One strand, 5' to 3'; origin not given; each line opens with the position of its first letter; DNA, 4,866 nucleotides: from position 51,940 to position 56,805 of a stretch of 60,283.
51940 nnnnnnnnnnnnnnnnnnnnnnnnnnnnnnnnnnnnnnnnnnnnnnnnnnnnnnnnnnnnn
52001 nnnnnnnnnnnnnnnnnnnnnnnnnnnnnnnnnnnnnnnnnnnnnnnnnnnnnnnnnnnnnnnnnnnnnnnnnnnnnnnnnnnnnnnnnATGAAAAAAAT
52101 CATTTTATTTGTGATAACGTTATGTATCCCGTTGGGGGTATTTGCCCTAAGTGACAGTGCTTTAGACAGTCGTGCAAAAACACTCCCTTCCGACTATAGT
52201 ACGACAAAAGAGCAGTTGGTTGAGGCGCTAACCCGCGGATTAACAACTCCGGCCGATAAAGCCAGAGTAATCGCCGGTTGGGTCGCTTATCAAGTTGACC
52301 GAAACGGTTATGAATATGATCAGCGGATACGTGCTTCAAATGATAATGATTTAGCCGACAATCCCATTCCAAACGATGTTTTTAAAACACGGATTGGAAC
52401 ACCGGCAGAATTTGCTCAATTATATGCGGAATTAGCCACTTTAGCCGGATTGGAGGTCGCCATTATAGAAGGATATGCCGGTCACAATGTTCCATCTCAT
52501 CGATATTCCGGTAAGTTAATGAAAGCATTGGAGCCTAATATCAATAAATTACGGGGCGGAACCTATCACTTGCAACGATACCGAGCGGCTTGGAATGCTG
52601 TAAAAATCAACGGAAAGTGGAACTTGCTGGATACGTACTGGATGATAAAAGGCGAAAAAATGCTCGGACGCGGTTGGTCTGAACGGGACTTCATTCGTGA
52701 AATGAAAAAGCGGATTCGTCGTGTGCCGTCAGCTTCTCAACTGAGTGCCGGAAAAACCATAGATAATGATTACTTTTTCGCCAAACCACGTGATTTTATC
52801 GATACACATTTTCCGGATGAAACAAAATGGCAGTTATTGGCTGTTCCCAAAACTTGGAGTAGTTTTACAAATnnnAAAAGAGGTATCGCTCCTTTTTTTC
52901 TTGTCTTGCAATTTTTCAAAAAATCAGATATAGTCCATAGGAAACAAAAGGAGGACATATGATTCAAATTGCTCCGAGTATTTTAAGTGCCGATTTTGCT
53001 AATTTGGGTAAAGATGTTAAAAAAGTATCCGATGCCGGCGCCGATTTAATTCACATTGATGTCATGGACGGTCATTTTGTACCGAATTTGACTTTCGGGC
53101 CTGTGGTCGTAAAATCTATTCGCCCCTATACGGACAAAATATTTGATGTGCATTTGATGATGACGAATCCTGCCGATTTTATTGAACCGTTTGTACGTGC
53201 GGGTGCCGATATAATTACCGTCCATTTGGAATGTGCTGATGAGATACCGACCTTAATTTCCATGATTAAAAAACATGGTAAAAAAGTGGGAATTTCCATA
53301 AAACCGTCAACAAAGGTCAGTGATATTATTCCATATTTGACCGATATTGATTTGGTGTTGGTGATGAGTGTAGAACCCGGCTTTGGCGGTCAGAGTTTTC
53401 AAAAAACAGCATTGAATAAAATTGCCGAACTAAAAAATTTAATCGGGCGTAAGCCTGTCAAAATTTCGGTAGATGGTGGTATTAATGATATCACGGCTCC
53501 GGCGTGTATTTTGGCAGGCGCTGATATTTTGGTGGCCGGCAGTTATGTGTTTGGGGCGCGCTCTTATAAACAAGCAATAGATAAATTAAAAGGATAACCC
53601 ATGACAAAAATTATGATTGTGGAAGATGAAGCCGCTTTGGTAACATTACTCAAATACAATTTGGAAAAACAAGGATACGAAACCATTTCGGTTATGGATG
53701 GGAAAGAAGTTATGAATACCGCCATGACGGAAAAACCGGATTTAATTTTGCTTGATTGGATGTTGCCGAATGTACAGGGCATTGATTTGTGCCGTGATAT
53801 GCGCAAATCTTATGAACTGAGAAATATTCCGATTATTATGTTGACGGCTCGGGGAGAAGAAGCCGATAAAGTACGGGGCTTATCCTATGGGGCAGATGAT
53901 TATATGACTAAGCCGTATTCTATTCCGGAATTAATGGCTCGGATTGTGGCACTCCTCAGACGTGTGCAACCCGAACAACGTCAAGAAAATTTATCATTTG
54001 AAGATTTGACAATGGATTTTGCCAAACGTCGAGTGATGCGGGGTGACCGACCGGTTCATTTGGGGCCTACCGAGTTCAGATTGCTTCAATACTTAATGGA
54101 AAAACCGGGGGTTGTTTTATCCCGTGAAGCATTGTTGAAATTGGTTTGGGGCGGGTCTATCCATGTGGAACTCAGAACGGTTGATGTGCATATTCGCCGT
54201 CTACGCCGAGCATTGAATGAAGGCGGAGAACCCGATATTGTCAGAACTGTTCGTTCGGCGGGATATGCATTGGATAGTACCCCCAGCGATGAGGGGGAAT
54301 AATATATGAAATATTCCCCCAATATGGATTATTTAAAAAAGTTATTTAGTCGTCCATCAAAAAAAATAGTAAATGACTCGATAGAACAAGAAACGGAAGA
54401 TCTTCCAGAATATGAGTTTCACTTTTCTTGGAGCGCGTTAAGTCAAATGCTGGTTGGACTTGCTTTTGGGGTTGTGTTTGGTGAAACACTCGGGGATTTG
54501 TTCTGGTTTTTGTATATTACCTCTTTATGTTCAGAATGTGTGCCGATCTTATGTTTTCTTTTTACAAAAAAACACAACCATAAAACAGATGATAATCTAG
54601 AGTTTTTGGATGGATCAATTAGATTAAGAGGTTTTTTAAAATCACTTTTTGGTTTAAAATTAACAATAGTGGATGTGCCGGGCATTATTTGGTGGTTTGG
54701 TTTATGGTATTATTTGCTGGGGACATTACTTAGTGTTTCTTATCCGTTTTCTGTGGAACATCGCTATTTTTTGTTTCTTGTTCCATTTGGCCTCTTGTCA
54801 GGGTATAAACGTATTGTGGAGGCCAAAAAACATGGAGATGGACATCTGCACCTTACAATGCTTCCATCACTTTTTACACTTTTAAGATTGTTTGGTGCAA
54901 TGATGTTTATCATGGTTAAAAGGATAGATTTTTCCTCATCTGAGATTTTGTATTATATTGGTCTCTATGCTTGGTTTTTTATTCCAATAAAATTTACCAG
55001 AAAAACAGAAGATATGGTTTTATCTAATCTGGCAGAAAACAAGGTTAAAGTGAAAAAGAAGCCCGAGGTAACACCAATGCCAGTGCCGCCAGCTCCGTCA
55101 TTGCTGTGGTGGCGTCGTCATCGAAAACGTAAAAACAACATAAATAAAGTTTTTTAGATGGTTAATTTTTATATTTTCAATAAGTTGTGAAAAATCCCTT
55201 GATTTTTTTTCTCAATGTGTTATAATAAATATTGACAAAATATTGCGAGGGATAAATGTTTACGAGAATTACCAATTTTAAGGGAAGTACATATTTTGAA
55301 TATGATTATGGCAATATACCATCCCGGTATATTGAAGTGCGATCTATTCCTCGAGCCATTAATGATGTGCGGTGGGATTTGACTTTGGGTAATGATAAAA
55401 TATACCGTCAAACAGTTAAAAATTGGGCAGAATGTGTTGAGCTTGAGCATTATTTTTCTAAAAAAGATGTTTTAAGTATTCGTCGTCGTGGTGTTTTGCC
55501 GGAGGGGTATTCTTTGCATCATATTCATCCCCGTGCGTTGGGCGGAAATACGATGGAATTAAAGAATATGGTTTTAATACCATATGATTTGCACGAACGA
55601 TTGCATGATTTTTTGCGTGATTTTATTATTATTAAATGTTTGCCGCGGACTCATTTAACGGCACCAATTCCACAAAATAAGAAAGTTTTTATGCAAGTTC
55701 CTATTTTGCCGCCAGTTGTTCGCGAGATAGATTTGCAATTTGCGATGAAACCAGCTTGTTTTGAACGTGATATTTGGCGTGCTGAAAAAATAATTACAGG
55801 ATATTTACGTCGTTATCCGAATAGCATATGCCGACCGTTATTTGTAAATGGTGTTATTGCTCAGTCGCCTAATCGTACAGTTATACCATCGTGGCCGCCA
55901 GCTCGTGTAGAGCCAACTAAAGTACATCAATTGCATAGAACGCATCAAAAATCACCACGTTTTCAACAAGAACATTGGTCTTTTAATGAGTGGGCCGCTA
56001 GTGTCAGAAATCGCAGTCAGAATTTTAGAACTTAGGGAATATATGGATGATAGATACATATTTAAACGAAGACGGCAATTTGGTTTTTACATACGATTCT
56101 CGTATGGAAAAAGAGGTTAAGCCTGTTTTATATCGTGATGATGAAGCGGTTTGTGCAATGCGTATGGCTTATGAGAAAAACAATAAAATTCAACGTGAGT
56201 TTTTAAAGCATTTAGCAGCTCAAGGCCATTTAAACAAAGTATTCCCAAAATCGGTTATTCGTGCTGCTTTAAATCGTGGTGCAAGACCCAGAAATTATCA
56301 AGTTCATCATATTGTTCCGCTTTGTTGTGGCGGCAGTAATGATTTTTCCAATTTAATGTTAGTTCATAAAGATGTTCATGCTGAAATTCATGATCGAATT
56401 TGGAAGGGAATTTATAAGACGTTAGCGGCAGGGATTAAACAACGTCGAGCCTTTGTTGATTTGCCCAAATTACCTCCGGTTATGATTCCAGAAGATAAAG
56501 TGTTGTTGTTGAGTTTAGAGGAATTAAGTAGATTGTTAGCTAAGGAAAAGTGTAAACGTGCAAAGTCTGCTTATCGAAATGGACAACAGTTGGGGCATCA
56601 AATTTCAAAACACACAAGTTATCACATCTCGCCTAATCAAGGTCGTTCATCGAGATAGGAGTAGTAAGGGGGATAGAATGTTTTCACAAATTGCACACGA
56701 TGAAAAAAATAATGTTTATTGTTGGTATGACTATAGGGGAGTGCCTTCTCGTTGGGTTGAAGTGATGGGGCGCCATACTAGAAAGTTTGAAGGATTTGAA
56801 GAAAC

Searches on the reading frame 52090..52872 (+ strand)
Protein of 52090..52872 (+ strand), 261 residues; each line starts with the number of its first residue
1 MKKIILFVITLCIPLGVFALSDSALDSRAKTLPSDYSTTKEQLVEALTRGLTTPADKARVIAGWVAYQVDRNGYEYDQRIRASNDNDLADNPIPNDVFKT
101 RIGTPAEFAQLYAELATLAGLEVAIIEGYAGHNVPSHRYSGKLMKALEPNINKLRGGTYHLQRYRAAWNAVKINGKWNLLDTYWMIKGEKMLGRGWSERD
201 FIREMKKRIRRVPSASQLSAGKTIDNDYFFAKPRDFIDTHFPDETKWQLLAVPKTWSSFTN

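Call 74: search_protein_families(library=pfam, max_evalue=0.001, proteins=[window:52090-52872:+])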
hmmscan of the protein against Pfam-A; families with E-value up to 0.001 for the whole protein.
window:52090-52872:+ (261 aa): 1 family
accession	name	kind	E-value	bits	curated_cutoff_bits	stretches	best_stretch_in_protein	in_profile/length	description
PF01841.26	Transglut_core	-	4.9e-09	36.9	23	1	42-181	2-107/108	Transglutaminase-like superfamily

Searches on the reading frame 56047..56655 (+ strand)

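Call 98: search_protein_families(library=pfam, max_evalue=0.05, proteins=[window:56047-56655:+])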
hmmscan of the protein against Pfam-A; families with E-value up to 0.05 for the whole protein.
window:56047-56655:+ (203 aa): 3 families
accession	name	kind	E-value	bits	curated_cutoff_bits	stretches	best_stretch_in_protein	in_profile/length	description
PF01844.29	HNH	-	7e-05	23.3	21.4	1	84-117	14-47/47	HNH endonuclease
PF13395.12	HNH_4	-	0.0021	18.4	22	1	82-110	16-44/54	HNH endonuclease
PF14279.12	HNH_5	-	0.012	15.9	27.5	0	83-103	12-32/56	HNH endonuclease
